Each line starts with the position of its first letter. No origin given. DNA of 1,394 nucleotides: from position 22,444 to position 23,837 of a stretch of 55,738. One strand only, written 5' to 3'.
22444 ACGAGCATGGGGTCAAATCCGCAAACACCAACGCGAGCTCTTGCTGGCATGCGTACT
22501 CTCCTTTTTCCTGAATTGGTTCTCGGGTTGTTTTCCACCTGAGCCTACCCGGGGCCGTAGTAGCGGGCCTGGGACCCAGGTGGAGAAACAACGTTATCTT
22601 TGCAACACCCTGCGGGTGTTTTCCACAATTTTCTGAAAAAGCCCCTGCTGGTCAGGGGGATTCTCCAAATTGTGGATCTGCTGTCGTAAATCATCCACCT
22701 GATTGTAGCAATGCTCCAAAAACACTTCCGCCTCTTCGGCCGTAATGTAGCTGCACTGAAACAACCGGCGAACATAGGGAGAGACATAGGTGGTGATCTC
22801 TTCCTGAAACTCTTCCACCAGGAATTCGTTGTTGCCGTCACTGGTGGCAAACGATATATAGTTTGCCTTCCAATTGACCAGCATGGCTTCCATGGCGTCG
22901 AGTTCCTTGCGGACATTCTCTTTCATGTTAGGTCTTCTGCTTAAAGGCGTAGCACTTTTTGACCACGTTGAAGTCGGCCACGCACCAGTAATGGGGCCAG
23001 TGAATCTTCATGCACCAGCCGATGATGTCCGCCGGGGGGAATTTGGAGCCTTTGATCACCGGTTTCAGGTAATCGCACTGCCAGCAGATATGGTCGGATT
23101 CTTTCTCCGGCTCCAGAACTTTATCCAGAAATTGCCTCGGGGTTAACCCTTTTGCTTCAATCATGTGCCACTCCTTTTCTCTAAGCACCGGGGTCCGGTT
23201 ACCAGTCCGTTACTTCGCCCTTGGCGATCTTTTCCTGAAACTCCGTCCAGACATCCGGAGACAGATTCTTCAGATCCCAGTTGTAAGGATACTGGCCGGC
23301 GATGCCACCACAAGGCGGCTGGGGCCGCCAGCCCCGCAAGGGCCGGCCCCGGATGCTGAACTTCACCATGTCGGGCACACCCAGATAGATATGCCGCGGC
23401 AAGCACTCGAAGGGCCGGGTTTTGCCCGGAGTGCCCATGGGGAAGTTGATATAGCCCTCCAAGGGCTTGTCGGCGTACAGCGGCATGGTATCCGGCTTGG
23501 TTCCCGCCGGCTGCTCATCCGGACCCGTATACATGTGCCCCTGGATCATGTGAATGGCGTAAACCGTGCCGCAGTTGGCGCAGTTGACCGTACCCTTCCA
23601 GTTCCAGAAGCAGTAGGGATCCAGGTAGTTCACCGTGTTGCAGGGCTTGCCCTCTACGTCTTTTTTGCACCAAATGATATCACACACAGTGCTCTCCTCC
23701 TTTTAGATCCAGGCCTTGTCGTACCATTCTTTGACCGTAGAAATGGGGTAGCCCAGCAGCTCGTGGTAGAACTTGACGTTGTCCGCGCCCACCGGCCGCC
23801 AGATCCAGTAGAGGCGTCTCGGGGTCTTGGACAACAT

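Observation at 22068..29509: Sigma-54 PAS/GAF activator driving a self-contained operon of two aberrant CaiB-type CoA-transferase-like proteins plus four family-less small proteins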

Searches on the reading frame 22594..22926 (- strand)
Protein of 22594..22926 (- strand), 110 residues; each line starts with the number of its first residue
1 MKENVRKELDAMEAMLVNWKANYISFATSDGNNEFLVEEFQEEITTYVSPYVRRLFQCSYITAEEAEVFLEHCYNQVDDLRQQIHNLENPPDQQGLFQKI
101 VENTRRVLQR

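Call 3: search_protein_families(library=pfam, proteins=[window:22594-22926:-], max_evalue=0.1)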
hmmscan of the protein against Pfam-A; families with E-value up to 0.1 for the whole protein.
window:22594-22926:- (110 aa): 1 family
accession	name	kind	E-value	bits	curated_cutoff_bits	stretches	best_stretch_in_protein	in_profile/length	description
PF01278.26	Omptin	-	0.073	12.6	22.6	1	39-94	206-259/283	Omptin family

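Call 4: search_protein_families(library=ncbifam, proteins=[window:22594-22926:-], max_evalue=0.1)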
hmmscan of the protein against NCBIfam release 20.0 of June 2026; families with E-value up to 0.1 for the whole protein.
window:22594-22926:- (110 aa): 0 families

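Call 28: search_solved_structures(query=A4, max_evalue=10)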
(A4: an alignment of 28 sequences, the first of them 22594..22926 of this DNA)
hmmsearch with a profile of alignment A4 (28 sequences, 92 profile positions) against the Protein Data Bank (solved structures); distinct sequences matched with E-value up to 10: 10.
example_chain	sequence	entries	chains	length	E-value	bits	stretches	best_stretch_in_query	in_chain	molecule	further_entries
9y6s_8A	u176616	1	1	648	0.1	15.9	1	9-87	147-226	Dynein regulatory complex protein 1 C-terminal domain-containing protein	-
7xvg_B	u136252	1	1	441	0.21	15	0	13-40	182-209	AvrSr35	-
7xc2_D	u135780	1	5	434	0.76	13.1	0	13-40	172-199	Avirulence factor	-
1gvn_B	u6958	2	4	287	0.92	12.9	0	32-58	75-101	ZETA | Zeta-toxin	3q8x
6uek_A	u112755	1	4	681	1.6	12.1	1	32-60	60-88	Urocanate hydratase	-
7xx2_B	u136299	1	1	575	4.7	10.6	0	13-40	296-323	AvrSr35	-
7xds_A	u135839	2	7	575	4.7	10.6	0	13-40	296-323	AvrSr35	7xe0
9s4q_Nn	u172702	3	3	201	6.3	10.2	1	2-89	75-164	Kinetochore-associated protein NNF1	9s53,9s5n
9gqn_A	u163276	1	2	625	7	10.1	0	13-40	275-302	Avirulence factor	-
7z4y_A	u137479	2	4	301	8.8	9.7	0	35-60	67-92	Zinc finger CCHC domain-containing protein 8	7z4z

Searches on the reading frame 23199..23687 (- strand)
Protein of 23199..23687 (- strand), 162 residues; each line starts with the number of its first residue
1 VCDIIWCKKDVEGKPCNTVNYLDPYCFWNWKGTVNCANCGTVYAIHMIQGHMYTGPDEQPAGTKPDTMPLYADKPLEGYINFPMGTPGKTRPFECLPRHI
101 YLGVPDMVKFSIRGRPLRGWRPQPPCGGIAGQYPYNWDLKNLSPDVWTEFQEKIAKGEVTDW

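Call 3: search_protein_families(library=pfam, proteins=[window:23199-23687:-], max_evalue=0.1)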
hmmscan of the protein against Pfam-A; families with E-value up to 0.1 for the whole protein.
window:23199-23687:- (162 aa): 0 families

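Call 4: search_protein_families(library=ncbifam, proteins=[window:23199-23687:-], max_evalue=0.1)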
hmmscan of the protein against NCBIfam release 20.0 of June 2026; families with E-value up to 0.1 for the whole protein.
window:23199-23687:- (162 aa): 0 families

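Call 9: search_solved_structures(query=window:23199-23687:-, max_evalue=10)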
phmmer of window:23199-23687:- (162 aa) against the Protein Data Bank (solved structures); distinct sequences matched with E-value up to 10: 2.
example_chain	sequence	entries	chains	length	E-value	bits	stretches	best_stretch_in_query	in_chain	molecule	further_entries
8i9j_C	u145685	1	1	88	1.3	12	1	3-60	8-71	RNA-binding protein E3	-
8uhv_A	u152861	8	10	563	5.4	10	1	24-68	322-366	Glycosyl transferase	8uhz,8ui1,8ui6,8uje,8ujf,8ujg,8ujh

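Call 25: search_solved_structures(query=A1, max_evalue=10)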
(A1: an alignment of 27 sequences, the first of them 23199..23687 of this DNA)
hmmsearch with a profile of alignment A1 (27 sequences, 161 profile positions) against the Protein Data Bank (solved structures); distinct sequences matched with E-value up to 10: 1.
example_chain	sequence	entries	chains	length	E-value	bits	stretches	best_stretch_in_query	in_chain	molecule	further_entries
8uhv_A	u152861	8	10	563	0.045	17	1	24-72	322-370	Glycosyl transferase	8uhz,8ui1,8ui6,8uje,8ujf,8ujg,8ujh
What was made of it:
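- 23199..23687 (-): Subunit C (162 aa): orphan protein with an N-terminal Cys4 zinc-ribbon-like module (C7, C16, C36, C39), invariant C95 and invariant C-terminal Trp. No Pfam, NCBIfam or PDB match (calls 3, 4, 9, 25).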

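Call 33: find_homologous_proteins(query=window:23199-23687:-, max_evalue=0.001)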
Query window:23199-23687:- (162 aa): 118 proteins with E <= 0.001 among 122 candidates.
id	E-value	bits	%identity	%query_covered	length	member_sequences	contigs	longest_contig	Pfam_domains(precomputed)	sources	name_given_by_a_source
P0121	9.1e-102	357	88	100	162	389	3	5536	-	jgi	jgi:hypothetical protein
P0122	3.7e-90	319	79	100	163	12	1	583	-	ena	-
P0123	3.3e-87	309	77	100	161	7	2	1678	-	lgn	-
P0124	3.7e-86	306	76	100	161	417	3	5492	-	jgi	-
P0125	7.9e-86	305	76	100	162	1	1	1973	-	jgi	jgi:hypothetical protein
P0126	5.9e-84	299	73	100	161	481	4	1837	-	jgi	jgi:hypothetical protein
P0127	7.5e-84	298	73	100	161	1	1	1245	-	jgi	-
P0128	2.0e-83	297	75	100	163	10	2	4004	-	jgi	jgi:hypothetical protein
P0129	2.4e-83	297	72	100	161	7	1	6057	-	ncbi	-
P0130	3.1e-83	296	74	100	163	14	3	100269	-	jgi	jgi:hypothetical protein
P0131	6.2e-83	295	74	100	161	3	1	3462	-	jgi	jgi:hypothetical protein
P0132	1.3e-81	291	71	100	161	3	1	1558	-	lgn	-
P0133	1.9e-81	291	73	100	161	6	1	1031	-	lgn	-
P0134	2.3e-81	290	73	100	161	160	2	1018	-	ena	-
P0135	3.6e-81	290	72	100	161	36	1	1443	-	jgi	-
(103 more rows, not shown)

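Call 45: predict_structure(alignment_id=A5)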
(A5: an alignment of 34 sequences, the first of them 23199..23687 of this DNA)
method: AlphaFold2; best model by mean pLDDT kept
length: 162 residues; sequences in the alignment: 34
mean_pLDDT: 87.8   pTM: 0.58
mean pLDDT of the five models: 87.8, 85.7, 84.5, 84.0, 83.7
residues with pLDDT >= 90: 97; 70-90: 49; 50-70: 15; < 50: 1
segments of 3 or more residues with pLDDT < 50: none
pLDDT, mean of each block of 10 residues (from residue 1): 90 95 89 97 94 95 95 93 94 67 68 87 77 79 92 95 73
secondary structure, 60 per line:
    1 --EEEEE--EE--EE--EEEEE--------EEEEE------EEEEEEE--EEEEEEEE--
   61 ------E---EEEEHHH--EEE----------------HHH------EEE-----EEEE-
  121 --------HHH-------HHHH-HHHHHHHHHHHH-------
elements in order: E3-7 E18-22 E31-35 E42-48 E51-58 E71-74 E80-82 E108-110 E116-119 H139-142 H144-155

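Call 48: fold_search(model_id=the predicted structure, library=pdb)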
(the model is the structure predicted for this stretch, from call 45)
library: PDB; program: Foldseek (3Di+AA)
matches with E <= 10: 72; with E <= 0.001: 0
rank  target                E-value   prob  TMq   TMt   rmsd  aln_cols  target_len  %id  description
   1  6b0u_C                1.7e+00  0.20  0.17  0.08   3.2        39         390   10  Crystal structure of acetyltransferase Eis from Mycobacterium tuberculosis in complex with a Lys-containing peptide (released 2018-01-31)
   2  3r1k                  1.8e+00  0.20  0.18  0.08   3.3        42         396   10  Crystal structure of acetyltransferase Eis from Mycobacterium tuberculosis H37Rv in complex with CoA and an acetamide mo (released 2011-06-01)
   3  6b0u_A                2.4e+00  0.16  0.17  0.08   3.3        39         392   10  Crystal structure of acetyltransferase Eis from Mycobacterium tuberculosis in complex with a Lys-containing peptide (released 2018-01-31)
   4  2nb9_MODEL_1_A        2.4e+00  0.15  0.22  0.59   6.9        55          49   18  Solution structure of ZitP zinc finger (released 2016-12-14)
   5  3ryo_A                2.4e+00  0.14  0.17  0.07   3.4        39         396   10  Crystal Structure of Enhanced Intracellular Survival (Eis) Protein from Mycobacterium tuberculosis with Acetyl CoA (released 2012-05-23)
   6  9ya3_K                2.7e+00  0.03  0.08  0.06   9.0        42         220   12  Cryo-EM structure of the apical region of subpellicular microtubule (SPMT) from Toxoplasma gondii (8-nm repeat) (released 2025-12-03)
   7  4nur_A                3.1e+00  0.07  0.14  0.05   4.6        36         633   14  Crystal structure of thermostable alkylsulfatase SdsAP from Pseudomonas sp. S9 (released 2014-12-10)
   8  8w0f_C                3.1e+00  0.03  0.12  0.03  23.3        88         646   11  Cryo-EM structure of a human MCM2-7 double hexamer on dsDNA (released 2024-10-02)
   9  6h6o_B                3.3e+00  0.06  0.16  0.20   4.5        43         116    9  UbiJ-SCP2 Ubiquinone synthesis protein (released 2019-02-13)
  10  1wfr_MODEL_1_A        3.3e+00  0.06  0.16  0.17   5.0        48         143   14  Solution structure of the conserved hypothetical protein TT1886, possibly sterol carrier protein, from Thermus (released 2004-11-26)
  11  3cnu                  3.5e+00  0.06  0.16  0.21   4.6        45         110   13  Crystal structure of the predicted coding region AF_1534 from Archaeoglobus fulgidus (released 2008-04-15)
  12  8hkx_AS8E             3.5e+00  0.03  0.11  0.14  11.6        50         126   10  Cryo-EM Structures and Translocation Mechanism of Crenarchaeota Ribosome (released 2023-08-16)
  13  1tyq_A                4.2e+00  0.04  0.11  0.05   3.2        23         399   26  Crystal structure of Arp2/3 complex with bound ATP and calcium (released 2004-11-09)
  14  3bn8_B                4.5e+00  0.04  0.17  0.22   4.5        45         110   13  Crystal structure of a putative sterol carrier protein type 2 (af1534) from archaeoglobus fulgidus dsm 4304 at 2.11 A  (released 2007-12-25)
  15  9m5e_A                4.5e+00  0.03  0.12  0.05   3.5        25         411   24  Structure of SPIN90 dimer-Arp2/3 complex-nucleated actin filament (singlet complex) (released 2025-09-10)
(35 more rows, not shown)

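Call 95: search_protein_representatives(alignment_id=A5)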
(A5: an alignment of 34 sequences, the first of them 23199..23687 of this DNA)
Query: 34 sequences, 161 profile positions. Proteins with E-value up to 0.001 (for the whole library): 53; up to 1e-10: 36; up to 1e-30: 9. The best 53 are listed.
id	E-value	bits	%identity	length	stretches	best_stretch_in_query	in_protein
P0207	1.2e-76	272.5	-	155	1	1-161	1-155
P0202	2.5e-70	251.9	-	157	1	1-127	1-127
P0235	2.7e-55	203.0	-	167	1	1-158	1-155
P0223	1.6e-50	187.5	-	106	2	86-161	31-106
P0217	1.3e-49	184.6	-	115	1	47-161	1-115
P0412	1.3e-43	165.1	-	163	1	12-154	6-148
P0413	2.4e-38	148.0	-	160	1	14-148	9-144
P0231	6.0e-37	143.4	-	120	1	1-80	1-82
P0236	4.0e-33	131.0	-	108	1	1-64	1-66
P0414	3.3e-30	121.5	-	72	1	1-58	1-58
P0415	4.6e-29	117.8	-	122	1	42-130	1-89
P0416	1.4e-28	116.3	-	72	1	1-57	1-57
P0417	6.4e-25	104.3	-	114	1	14-101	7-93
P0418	4.9e-21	91.7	-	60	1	47-107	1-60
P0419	2.4e-17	79.7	-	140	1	14-130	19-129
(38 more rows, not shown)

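Call 98: find_related_loci(query=A8, collection=metagenome_contigs, flank=7000)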
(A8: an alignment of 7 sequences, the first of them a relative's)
Query A8 (132 aa) in metagenome_contigs; peptide patterns used: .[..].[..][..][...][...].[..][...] (x = any residue, [..] = any of these).
398 stretches matched a pattern; 339 encode a relative of the query (tblastn E <= 1e-3); the best 80 are kept; 80 distinct loci.
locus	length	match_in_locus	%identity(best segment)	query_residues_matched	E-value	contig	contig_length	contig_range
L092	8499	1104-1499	96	1-132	8e-86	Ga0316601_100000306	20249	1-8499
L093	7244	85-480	95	1-132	9e-84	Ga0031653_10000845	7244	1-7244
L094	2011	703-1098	92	1-132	6e-86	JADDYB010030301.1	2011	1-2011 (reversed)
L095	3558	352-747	92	1-132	1e-82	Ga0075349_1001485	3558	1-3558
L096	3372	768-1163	89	1-132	5e-82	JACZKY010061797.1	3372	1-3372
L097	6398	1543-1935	89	1-131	2e-78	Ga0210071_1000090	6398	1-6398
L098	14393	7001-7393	89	1-131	2e-78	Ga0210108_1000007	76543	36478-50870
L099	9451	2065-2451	88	4-132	4e-78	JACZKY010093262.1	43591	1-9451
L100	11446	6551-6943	87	1-131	3e-77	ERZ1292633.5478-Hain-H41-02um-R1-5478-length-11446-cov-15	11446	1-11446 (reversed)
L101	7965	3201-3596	88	1-132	3e-77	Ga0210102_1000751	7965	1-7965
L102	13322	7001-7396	88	1-132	3e-77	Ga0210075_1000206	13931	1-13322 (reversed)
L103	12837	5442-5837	88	1-132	3e-77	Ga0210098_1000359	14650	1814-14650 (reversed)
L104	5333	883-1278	86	1-132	3e-76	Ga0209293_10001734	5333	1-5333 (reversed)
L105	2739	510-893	88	4-131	2e-77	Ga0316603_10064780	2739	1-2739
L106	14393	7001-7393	86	1-131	8e-76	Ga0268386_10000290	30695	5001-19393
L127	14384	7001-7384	72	3-130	3e-61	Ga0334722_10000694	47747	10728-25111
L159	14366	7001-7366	66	6-128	4e-49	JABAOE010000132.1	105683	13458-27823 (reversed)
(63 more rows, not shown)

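Call 102: search_protein_families(library=pfam, proteins=[L159:2234-3649:+, L159:3699-3914:+, L159:4175-5596:+, L159:5599-6957:+, L159:6992-7381:+, L159:7420-7587:+, L127:7737-8174:+, L159:8138-9766:+, L159:10921-11325:+, L159:11467-12246:-], max_evalue=0.01)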
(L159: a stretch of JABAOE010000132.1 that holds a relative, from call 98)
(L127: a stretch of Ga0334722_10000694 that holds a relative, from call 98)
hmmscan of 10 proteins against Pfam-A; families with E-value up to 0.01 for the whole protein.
L159:2234-3649:+ (472 aa): 1 family
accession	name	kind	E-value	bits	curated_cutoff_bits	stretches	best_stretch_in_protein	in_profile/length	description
PF02984.24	Cyclin_C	-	0.0021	18.5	22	0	157-222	46-103/119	Cyclin, C-terminal domain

L159:3699-3914:+ (72 aa): 1 family
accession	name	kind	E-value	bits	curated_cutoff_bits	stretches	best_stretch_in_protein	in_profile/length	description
PF13783.11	DUF4177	-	0.00052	20.6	25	1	4-63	7-64/65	Domain of unknown function (DUF4177)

L159:4175-5596:+ (474 aa): 1 family
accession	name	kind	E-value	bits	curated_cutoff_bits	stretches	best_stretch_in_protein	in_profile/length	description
PF02515.22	CoA_transf_3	-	1.3e-79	268.5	23.3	1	60-445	1-360/366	CoA-transferase family III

L159:5599-6957:+ (453 aa): 1 family
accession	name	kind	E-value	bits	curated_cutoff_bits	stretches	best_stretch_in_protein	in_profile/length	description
PF02515.22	CoA_transf_3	-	5.5e-71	240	23.3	1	33-429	2-366/366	CoA-transferase family III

L159:6992-7381:+ (130 aa): 0 families

L159:7420-7587:+ (56 aa): 0 families

L127:7737-8174:+ (146 aa): 0 families

L159:8138-9766:+ (543 aa): 2 families
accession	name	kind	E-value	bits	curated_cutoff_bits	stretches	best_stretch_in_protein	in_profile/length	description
PF00501.34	AMP-binding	-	1.7e-69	234.9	29.9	1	45-398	6-378/384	AMP-binding enzyme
PF13193.12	AMP-binding_C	-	9.5e-23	81.4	24.5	1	453-531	1-76/76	AMP-binding enzyme C-terminal domain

L159:10921-11325:+ (135 aa): 2 families
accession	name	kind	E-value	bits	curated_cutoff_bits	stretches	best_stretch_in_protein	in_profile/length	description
PF13279.12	4HBT_2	-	3.5e-09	37.6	25.5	1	10-102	1-93/122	Thioesterase-like superfamily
PF03061.28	4HBT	-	1e-07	32.6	20.6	1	55-101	28-74/79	Thioesterase superfamily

L159:11467-12246:- (259 aa): 1 family
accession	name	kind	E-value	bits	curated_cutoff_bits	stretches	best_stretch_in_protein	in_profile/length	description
PF01136.24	Peptidase_U32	-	4.8e-17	62.5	22.4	1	76-257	4-198/233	Peptidase family U32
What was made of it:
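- On Family III CoA-transferases (Pfam PF02515; Frc/CaiB/BaiF/BbsEF): Sister-clade A' and B' score 268 and 240 bits (call 102).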
